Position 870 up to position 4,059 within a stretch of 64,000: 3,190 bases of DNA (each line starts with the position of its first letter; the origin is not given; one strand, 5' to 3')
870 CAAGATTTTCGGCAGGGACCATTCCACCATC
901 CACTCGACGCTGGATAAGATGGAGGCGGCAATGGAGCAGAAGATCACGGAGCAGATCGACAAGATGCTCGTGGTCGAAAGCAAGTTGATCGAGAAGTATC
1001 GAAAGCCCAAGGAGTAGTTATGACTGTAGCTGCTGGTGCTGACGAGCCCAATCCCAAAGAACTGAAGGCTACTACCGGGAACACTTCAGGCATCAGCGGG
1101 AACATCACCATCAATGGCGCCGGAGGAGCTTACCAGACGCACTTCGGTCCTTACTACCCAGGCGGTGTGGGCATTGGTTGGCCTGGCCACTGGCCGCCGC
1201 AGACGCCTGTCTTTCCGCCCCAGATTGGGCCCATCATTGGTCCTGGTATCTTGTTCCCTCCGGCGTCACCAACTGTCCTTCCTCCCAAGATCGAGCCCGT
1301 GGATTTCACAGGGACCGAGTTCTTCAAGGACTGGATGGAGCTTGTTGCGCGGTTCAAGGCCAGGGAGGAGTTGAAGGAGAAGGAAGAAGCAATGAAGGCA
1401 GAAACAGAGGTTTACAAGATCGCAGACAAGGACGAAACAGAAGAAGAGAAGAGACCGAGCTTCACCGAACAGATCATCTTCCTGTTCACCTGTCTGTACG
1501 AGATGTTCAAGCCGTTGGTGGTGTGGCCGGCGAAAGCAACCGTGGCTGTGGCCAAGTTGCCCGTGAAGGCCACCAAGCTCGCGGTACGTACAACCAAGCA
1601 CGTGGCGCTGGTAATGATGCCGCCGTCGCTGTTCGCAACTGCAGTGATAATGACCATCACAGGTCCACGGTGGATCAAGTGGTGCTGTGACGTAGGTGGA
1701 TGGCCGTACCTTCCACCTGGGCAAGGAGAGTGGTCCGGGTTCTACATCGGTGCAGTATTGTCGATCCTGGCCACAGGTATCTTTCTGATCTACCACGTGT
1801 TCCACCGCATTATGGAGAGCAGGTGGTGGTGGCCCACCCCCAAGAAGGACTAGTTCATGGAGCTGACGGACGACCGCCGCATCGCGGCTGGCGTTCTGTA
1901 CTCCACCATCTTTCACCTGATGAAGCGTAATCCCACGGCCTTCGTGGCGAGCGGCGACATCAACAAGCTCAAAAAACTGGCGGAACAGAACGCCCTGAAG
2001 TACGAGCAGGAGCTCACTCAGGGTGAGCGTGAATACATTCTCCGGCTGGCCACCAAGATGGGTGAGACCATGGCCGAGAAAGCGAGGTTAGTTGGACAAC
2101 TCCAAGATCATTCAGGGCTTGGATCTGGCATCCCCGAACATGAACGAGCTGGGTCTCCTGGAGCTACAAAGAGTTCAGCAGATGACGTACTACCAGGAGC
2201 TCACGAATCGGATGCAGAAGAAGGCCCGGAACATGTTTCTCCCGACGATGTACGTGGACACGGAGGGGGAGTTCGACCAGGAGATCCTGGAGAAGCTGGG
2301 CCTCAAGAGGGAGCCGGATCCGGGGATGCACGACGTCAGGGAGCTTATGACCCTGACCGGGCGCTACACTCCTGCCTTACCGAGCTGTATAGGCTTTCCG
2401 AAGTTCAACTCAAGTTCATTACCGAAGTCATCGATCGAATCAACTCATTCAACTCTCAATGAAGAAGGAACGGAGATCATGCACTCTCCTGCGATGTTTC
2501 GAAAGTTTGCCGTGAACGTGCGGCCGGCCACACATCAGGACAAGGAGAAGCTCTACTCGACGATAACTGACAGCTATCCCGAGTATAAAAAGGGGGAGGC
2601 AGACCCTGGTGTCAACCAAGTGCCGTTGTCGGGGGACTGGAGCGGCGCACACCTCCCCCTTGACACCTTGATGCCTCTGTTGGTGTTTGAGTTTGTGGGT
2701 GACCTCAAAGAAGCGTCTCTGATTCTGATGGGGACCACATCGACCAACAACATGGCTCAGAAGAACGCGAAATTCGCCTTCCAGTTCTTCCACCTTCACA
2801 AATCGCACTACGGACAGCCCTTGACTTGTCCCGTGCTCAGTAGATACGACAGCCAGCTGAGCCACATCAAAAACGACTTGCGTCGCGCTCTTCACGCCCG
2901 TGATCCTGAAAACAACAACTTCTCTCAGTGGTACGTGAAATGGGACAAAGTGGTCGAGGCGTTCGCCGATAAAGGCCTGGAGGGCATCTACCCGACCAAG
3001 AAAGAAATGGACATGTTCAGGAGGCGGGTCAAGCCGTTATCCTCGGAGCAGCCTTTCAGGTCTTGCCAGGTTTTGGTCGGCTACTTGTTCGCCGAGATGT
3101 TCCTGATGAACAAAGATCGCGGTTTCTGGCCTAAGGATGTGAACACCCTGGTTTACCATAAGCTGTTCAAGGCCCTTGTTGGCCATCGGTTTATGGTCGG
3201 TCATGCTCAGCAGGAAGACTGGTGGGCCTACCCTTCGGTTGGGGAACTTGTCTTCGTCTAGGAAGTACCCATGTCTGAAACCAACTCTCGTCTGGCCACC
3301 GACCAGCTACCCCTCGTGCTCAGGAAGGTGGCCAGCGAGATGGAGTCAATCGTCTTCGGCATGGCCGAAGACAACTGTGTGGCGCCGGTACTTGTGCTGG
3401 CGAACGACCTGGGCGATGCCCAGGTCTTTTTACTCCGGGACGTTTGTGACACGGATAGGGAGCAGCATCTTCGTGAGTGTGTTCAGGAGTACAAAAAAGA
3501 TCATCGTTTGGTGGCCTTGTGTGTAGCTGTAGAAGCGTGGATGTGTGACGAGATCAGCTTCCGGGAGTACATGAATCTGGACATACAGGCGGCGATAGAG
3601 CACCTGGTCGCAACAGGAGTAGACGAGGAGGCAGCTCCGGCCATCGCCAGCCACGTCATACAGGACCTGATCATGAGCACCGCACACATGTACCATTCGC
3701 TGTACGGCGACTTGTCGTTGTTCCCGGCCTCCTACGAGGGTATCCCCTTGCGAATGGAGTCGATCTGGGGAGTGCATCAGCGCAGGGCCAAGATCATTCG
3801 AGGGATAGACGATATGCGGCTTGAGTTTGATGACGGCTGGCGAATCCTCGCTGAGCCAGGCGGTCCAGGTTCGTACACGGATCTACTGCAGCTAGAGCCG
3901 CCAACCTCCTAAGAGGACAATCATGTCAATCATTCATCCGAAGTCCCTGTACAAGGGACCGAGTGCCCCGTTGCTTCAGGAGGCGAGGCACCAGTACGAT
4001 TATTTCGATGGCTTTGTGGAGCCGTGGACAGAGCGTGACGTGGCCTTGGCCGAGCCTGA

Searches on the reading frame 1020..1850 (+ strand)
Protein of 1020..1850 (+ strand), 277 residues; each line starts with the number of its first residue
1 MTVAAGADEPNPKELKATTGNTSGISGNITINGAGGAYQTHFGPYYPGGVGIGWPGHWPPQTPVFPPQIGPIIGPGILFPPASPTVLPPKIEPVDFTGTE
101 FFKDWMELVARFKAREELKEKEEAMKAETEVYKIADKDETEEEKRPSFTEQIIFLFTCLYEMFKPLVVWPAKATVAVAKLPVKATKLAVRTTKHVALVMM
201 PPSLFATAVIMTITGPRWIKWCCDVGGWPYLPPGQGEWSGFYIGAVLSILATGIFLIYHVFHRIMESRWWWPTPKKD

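Call 3: search_protein_families(library=pfam, proteins=[window:1020-1850:+], max_evalue=1)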
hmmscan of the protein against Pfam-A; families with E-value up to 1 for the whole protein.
window:1020-1850:+ (277 aa): 0 families

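Call 4: search_protein_families(library=phrogs, proteins=[window:1020-1850:+], max_evalue=0.1)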
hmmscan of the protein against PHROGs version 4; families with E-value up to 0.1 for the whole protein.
window:1020-1850:+ (277 aa): 0 families

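Call 89: search_protein_families(library=ncbifam, proteins=[window:1020-1850:+], max_evalue=0.01)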
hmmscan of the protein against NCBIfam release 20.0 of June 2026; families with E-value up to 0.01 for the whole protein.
window:1020-1850:+ (277 aa): 0 families

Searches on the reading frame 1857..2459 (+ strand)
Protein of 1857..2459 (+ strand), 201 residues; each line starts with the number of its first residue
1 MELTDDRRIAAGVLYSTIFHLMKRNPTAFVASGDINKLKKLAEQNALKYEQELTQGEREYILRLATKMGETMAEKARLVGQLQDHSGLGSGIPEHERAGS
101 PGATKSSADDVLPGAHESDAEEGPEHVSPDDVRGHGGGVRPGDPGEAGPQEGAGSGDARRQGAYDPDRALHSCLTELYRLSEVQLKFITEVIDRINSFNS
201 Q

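Call 3: search_protein_families(library=pfam, proteins=[window:1857-2459:+], max_evalue=1)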
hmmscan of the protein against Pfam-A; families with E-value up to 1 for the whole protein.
window:1857-2459:+ (201 aa): 2 families
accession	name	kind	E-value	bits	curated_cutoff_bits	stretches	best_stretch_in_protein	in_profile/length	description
PF09420.15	Nop16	-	0.14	12.6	25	1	35-72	146-183/210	Ribosome biogenesis protein Nop16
PF15104.11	CFAP141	-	0.2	12.1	27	1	36-56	58-78/86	Cilia- and flagella-associated protein 141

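Call 4: search_protein_families(library=phrogs, proteins=[window:1857-2459:+], max_evalue=0.1)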
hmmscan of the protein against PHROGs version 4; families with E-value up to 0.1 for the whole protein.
window:1857-2459:+ (201 aa): 1 family
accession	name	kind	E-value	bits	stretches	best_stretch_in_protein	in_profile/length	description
phrog_32911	-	unknown function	0.037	15.1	0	32-48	6-23/39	-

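Call 89: search_protein_families(library=ncbifam, proteins=[window:1857-2459:+], max_evalue=0.01)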
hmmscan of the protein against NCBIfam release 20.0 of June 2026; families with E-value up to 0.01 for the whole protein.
window:1857-2459:+ (201 aa): 0 families

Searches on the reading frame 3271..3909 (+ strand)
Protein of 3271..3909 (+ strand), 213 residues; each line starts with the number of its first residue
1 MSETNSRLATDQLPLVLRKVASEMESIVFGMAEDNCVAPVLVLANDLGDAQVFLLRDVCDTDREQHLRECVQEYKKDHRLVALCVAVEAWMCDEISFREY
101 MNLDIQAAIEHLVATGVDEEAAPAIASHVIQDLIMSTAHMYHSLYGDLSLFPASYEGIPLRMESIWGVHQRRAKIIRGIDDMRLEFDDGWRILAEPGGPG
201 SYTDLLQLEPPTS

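Call 3: search_protein_families(library=pfam, proteins=[window:3271-3909:+], max_evalue=1)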
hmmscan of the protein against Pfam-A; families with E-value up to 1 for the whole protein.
window:3271-3909:+ (213 aa): 0 families

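Call 4: search_protein_families(library=phrogs, proteins=[window:3271-3909:+], max_evalue=0.1)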
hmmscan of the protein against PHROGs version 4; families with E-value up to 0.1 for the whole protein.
window:3271-3909:+ (213 aa): 1 family
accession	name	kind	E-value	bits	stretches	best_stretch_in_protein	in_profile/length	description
phrog_3495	-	unknown function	0.077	13.9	0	97-127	19-49/54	-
